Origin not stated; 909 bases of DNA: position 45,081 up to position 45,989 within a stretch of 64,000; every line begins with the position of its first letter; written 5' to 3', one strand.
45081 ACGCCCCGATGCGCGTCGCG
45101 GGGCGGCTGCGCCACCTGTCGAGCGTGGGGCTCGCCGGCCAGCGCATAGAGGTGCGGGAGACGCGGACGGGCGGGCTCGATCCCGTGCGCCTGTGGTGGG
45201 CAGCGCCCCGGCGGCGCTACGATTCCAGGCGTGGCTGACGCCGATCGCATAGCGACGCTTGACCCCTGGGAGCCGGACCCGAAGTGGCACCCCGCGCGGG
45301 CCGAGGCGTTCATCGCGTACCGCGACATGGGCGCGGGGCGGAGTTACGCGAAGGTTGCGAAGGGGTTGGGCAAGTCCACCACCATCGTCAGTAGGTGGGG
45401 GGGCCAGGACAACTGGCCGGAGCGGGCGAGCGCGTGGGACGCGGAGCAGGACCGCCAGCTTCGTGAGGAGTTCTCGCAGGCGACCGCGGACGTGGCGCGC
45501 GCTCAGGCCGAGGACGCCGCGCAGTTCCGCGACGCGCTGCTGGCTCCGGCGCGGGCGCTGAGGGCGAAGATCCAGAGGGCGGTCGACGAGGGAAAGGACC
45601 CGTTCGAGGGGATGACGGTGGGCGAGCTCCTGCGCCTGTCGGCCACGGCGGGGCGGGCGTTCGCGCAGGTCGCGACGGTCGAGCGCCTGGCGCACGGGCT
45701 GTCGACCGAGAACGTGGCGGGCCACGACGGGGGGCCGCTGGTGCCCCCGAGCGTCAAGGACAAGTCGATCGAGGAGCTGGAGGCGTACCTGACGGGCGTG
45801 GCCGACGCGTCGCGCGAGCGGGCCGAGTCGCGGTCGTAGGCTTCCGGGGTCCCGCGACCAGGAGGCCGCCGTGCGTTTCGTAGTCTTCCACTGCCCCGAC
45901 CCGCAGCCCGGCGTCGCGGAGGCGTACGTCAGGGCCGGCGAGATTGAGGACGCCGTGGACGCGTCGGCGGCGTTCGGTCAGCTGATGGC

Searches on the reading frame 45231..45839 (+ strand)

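Call 23: search_protein_families(library=pfam, proteins=[window:45231-45839:+], max_evalue=0.01)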
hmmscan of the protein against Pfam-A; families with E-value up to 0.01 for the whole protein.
window:45231-45839:+ (202 aa): 1 family
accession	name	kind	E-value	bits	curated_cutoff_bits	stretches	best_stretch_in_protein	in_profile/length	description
PF10668.15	Phage_terminase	-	0.00016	21.8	22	1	20-65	6-51/67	Phage terminase small subunit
